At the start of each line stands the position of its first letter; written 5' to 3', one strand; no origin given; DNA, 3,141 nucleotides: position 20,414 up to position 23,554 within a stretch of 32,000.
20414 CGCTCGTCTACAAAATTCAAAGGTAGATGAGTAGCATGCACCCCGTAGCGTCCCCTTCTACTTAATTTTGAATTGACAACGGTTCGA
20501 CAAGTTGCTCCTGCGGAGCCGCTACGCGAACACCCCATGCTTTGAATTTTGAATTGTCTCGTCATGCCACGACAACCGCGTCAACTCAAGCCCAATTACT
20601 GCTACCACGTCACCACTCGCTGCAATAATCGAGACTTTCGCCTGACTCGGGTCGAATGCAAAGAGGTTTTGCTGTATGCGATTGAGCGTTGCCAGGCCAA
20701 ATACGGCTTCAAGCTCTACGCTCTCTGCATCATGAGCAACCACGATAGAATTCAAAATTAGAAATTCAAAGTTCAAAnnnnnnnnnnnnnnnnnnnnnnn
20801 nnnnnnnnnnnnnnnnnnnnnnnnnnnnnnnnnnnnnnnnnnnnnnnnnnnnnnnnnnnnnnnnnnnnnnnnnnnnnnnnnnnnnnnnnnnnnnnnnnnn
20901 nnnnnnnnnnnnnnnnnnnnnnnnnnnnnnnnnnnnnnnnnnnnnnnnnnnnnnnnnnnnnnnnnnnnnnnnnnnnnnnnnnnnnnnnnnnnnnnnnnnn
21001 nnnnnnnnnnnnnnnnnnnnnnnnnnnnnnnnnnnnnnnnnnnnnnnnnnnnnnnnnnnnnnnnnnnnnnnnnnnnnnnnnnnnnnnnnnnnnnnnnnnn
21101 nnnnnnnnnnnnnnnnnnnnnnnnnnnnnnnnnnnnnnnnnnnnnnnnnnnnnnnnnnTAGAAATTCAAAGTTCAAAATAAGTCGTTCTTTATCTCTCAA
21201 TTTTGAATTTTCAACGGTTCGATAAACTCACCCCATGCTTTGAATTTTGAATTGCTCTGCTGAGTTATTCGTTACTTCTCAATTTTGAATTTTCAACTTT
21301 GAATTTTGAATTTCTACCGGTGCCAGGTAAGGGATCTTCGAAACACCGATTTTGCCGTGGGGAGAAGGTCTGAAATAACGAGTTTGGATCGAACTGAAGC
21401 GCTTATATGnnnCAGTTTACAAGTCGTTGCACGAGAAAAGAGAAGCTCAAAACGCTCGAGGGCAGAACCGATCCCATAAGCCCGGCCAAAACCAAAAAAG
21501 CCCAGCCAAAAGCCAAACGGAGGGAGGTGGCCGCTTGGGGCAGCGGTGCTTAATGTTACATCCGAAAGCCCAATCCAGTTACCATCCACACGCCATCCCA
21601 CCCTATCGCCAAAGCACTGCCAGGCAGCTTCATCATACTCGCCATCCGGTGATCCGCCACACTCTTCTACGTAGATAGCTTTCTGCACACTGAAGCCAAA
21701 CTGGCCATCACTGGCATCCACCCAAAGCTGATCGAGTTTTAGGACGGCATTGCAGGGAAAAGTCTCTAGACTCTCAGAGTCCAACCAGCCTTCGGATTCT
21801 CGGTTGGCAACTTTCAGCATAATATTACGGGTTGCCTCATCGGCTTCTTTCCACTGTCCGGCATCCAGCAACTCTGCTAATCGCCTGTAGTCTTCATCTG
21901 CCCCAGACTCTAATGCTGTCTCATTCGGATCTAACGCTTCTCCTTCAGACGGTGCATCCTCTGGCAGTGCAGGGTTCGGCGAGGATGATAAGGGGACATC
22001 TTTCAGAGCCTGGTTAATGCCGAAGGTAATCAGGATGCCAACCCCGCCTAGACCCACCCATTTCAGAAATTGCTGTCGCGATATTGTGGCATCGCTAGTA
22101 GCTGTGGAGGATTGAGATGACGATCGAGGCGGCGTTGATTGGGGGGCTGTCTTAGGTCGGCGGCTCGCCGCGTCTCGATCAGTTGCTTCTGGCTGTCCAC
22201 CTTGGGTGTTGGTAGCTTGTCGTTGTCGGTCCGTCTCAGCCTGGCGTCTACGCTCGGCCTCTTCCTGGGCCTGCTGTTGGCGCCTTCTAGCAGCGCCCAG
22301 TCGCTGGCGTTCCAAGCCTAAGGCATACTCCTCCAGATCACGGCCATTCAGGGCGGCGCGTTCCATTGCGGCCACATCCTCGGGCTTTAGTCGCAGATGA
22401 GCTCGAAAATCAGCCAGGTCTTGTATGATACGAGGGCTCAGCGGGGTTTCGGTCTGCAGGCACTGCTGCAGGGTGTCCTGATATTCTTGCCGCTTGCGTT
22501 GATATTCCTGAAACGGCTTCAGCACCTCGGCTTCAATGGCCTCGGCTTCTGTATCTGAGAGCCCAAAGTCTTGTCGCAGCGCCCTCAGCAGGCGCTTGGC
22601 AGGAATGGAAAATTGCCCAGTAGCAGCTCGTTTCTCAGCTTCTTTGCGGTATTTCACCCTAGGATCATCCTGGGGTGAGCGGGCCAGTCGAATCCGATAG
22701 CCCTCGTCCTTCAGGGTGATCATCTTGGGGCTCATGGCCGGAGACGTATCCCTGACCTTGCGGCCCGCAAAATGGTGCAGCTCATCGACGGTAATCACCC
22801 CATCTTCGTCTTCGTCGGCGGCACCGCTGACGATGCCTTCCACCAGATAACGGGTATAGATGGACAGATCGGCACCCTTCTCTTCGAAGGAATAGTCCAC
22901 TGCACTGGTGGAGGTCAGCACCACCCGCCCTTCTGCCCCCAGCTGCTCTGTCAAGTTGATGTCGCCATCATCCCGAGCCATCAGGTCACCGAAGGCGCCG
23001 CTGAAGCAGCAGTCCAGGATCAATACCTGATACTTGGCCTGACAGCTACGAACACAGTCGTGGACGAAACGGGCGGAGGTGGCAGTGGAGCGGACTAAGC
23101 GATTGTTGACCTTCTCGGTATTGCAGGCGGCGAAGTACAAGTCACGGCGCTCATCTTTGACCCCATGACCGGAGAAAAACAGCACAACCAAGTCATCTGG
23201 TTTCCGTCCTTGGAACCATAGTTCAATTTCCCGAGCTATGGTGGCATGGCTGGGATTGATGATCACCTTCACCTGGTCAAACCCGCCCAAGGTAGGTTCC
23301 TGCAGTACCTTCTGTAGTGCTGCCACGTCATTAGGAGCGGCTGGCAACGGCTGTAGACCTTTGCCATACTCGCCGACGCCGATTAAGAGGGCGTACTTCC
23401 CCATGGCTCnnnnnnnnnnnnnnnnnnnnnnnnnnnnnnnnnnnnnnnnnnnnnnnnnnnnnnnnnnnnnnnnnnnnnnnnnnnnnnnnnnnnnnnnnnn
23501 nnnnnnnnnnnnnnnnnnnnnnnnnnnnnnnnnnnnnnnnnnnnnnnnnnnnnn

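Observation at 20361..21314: Repeat-cassette-repeat-cassette-repeat array built from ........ octamers, carrying a RAYT fragment and a four-helix-bundle gene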

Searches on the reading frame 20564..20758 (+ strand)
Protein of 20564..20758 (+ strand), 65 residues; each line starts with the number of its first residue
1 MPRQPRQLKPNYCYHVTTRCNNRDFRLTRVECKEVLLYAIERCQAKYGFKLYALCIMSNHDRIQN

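Call 7: search_protein_families(library=pfam, proteins=[window:20564-20758:+], max_evalue=0.01)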
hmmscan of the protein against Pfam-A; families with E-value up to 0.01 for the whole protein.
window:20564-20758:+ (65 aa): 1 family
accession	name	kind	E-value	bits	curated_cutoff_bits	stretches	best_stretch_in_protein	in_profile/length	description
PF01797.21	Y1_Tnp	-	2e-05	25.1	23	1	11-60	4-52/121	Transposase IS200 like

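Call 8: search_protein_families(library=ncbifam, proteins=[window:20564-20758:+], max_evalue=0.01)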
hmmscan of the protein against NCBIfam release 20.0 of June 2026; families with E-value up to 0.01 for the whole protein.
window:20564-20758:+ (65 aa): 1 family
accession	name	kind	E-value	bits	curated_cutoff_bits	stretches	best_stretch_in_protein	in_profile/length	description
NF047646.1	REP_Tyr_transpos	equivalog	3e-08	33.7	80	1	5-60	3-58/146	REP-associated tyrosine transposase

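Call 13: find_homologous_proteins(query=window:20564-20758:+, max_evalue=0.001)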
Query window:20564-20758:+ (65 aa): 50 proteins with E <= 0.001 among 53 candidates.
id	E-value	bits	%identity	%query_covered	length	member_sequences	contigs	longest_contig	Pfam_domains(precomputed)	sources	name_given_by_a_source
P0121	2.3e-27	111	80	92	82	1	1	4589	PF01797.22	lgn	-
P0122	1.1e-26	109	73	92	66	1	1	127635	PF01797.22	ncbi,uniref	ncbi:transposase [Microcoleus sp. FACHB-831]|uniref:transposase n=1 Tax=Microcoleus sp. FACHB-831 Ta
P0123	3.7e-26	107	83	89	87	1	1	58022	-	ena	-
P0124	5.7e-26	107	78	92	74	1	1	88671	PF01797.22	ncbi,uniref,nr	ncbi:transposase [Mastigocoleus testarum]|uniref:transposase n=1 Tax=Mastigocoleus testarum TaxID=99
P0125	1.2e-25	106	74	94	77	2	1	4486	PF01797.22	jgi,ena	jgi:putative transposase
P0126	2.4e-25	105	75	92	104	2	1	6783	PF01797.22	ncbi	ncbi:MAG: transposase, partial [Cyanobacteria bacterium P01_C01_bin.70]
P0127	3.4e-25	104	78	92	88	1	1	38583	PF01797.22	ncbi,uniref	ncbi:transposase, partial [Microcoleus sp. Pol11C2]|uniref:transposase n=1 Tax=Microcoleus sp. Pol11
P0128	4.3e-25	104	73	92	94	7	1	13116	PF01797.22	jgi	jgi:putative transposase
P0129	1.7e-24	102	73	92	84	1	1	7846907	PF01797.22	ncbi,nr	ncbi:transposase [Nostocales cyanobacterium HT-58-2]|nr:transposase [Nostocales cyanobacterium HT-58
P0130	2.6e-24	102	73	92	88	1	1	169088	PF01797.22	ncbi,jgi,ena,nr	ncbi:MAG: transposase [Tolypothrix brevis GSE-NOS-MK-07-07A]|jgi:putative transposase|nr:transposase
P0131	4.1e-24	101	72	92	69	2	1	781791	PF01797.22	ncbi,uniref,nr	ncbi:transposase [Tolypothrix sp. NIES-4075]|uniref:transposase n=1 Tax=Tolypothrix sp. NIES-4075 Ta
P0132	5.1e-24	101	72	92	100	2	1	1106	PF01797.22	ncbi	-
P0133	6.4e-24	100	72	92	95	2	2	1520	PF01797.22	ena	-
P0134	8.8e-24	100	73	92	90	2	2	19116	PF01797.22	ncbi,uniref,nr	ncbi:transposase [Nodularia spumigena CS-588/02]|uniref:transposase n=1 Tax=Nodularia spumigena TaxI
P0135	2.4e-23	99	72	92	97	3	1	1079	PF01797.22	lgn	-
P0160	3.7e-19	85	65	92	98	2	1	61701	PF01797.22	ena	-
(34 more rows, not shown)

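Call 15: find_encoding_contigs(protein=P0122, flank=3000, max_places=3)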
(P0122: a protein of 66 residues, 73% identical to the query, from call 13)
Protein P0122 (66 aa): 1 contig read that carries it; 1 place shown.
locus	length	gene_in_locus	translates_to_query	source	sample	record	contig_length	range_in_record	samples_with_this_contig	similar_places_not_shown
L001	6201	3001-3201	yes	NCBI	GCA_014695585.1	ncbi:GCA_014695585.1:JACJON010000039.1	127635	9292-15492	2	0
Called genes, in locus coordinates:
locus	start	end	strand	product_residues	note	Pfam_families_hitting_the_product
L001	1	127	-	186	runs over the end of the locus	PF05685:Uma2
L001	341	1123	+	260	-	PF00106:adh_short, PF08659:KR, PF23441:SDR, PF13561:adh_short_C2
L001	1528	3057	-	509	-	PF16697:Yop-YscD_cpl (weak), PF00498:FHA, PF00069:Pkinase, PF07714:PK_Tyr_Ser-Thr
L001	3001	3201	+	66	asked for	PF01797:Y1_Tnp (weak)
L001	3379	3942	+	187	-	-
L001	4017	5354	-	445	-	PF00069:Pkinase, PF07714:PK_Tyr_Ser-Thr, PF01636:APH (faint), PF03109:ABC1 (weak), PF06293:Kdo (weak), PF05419:GUN4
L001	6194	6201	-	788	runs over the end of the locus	PF11992:TgpA_N, PF01841:Transglut_core, PF13559:DUF4129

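Call 16: find_encoding_contigs(protein=P0124, flank=3000, max_places=3)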
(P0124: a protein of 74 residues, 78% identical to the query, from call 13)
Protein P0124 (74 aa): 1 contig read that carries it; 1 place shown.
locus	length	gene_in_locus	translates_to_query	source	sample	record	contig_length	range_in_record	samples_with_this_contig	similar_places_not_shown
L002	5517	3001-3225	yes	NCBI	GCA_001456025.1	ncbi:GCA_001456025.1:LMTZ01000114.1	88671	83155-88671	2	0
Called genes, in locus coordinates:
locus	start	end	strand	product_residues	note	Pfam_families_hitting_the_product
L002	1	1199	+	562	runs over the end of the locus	PF00069:Pkinase, PF07714:PK_Tyr_Ser-Thr, PF01636:APH (faint), PF06293:Kdo (weak), PF03109:ABC1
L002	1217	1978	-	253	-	PF19955:EAD1, PF13676:TIR_2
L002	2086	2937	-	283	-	PF19955:EAD1, PF05419:GUN4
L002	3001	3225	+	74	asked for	PF01797:Y1_Tnp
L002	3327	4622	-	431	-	PF19955:EAD1, PF13676:TIR_2, PF05419:GUN4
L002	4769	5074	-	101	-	PF01381:HTH_3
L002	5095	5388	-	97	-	PF05015:HigB-like_toxin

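Call 17: find_encoding_contigs(protein=P0123, flank=3000, max_places=3)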
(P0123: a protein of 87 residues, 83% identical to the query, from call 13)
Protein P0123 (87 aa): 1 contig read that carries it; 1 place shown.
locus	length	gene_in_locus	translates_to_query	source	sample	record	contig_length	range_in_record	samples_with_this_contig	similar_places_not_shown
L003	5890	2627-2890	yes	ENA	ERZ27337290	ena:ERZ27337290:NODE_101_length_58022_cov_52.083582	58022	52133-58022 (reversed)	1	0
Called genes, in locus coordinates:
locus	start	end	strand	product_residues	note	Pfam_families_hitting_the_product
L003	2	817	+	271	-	?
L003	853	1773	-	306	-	PF00561:Abhydrolase_1, PF12146:Hydrolase_4, PF12697:Abhydrolase_6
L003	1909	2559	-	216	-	PF09335:VTT_dom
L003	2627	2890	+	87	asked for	-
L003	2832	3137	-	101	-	PF05635:23S_rRNA_IVP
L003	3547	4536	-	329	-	PF08937:ThsB_TIR (weak), PF13676:TIR_2, PF05419:GUN4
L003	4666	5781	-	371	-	PF13676:TIR_2, PF05419:GUN4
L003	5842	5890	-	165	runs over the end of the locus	-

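Call 47: find_related_loci(query=A1, collection=metagenome_contigs, flank=4000)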
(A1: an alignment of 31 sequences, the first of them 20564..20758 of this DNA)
Query A1 (65 aa) in metagenome_contigs; peptide patterns used: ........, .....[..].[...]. (x = any residue, [..] = any of these).
479 stretches matched a pattern; 421 encode a relative of the query (tblastn E <= 1e-3); the best 80 are kept; 80 distinct loci.
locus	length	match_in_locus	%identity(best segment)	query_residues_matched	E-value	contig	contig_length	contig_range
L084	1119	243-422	78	1-60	8e-34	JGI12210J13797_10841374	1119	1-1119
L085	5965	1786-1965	80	1-60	6e-33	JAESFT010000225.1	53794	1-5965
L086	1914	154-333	80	1-60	3e-32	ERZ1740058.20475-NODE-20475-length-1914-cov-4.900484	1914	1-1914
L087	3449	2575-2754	82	1-60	7e-32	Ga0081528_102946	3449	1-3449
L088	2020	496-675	80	1-60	5e-32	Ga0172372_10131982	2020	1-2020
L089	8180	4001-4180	82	1-60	7e-32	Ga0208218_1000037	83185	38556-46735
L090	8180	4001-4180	80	1-60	2e-31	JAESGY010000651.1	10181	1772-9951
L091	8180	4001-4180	80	1-60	7e-32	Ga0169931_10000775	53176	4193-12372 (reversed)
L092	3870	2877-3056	78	1-60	3e-31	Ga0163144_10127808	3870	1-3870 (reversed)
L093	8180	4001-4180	77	1-60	3e-31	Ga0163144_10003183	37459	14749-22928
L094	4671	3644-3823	77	1-60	3e-31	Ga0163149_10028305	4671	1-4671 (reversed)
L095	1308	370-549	75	1-60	3e-31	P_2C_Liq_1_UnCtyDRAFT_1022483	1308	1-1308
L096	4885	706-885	77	1-60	7e-31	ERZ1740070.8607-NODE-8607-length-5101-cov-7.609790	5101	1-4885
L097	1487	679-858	80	1-60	1e-30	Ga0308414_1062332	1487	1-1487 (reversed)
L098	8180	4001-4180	75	1-60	2e-30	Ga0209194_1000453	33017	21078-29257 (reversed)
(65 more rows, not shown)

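Call 86: find_encoding_contigs(protein=P0125, flank=2500, max_places=2)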
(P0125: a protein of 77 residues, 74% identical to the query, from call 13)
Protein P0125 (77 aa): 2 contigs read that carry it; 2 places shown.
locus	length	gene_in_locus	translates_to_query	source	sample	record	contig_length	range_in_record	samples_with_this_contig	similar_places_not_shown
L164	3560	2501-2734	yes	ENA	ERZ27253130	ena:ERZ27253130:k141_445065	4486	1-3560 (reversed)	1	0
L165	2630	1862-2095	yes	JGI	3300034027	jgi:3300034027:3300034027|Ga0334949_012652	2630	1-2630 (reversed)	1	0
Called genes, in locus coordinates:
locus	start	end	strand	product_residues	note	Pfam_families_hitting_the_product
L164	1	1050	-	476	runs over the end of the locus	PF01134:GIDA (weak), PF07992:Pyr_redox_2, PF12831:FAD_oxidored (weak), PF00070:Pyr_redox, PF02852:Pyr_redox_dim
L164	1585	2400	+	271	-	PF00484:Pro_CA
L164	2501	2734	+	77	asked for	PF01797:Y1_Tnp (weak)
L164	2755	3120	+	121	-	PF05635:23S_rRNA_IVP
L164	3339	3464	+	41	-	-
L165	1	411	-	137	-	?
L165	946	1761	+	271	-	PF00484:Pro_CA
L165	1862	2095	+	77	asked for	PF01797:Y1_Tnp (weak)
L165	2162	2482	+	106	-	PF05635:23S_rRNA_IVP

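Call 87: find_encoding_contigs(protein=P0160, flank=2500, max_places=2)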
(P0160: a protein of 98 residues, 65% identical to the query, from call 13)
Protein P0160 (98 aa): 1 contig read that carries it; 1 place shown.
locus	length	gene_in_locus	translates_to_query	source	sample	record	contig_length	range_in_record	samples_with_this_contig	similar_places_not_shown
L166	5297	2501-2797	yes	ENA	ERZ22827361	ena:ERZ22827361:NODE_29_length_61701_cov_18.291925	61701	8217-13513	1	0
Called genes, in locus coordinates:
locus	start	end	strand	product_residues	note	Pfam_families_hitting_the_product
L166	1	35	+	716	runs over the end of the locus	PF03150:CCP_MauG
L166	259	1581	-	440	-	PF11741:AMIN, PF13354:Beta-lactamase2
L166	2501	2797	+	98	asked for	PF01797:Y1_Tnp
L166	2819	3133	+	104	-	PF05635:23S_rRNA_IVP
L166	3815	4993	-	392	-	PF13527:Acetyltransf_9, PF00583:Acetyltransf_1 (faint), PF13508:Acetyltransf_7 (weak), PF17668:Acetyltransf_17, PF13530:SCP2_2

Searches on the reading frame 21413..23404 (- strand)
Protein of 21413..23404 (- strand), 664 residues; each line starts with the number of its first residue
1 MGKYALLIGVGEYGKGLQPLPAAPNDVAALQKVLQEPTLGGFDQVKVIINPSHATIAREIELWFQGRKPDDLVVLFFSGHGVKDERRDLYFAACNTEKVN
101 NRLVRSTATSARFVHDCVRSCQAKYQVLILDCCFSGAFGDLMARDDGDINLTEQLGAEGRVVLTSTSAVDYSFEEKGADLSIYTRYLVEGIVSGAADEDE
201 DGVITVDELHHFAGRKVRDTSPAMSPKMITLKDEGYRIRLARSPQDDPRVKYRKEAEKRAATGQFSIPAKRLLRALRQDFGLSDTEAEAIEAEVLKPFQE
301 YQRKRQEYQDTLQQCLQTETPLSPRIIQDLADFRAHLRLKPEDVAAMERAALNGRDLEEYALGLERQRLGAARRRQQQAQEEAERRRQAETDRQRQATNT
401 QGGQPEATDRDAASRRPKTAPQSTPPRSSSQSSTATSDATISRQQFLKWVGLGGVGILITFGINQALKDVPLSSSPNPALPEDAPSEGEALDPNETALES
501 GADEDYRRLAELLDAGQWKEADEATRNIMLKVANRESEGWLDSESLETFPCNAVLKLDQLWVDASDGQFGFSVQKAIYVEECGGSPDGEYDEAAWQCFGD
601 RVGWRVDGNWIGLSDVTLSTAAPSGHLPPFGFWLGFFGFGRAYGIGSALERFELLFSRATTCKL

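Call 7: search_protein_families(library=pfam, proteins=[window:21413-23404:-], max_evalue=0.01)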
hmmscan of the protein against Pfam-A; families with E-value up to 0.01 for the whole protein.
window:21413-23404:- (664 aa): 2 families
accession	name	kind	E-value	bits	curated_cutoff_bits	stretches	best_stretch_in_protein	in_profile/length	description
PF05419.17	GUN4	-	4.9e-33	114.7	29.2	1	502-631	4-126/141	GUN4-like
PF00656.27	Peptidase_C14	-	5e-18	66.1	21.4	1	3-218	2-212/233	Caspase domain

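Call 58: search_protein_families(library=padloc, proteins=[window:21413-23404:-], max_evalue=0.01)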
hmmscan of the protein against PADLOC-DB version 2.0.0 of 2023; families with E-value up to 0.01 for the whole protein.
window:21413-23404:- (664 aa): 2 families
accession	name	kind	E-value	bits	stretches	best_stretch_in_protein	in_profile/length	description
PDLC04062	PD-T4-6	-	9.1e-38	128.4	1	497-663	302-448/450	-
PDLC02987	caspase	-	4.2e-20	70.4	1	2-182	2-158/453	-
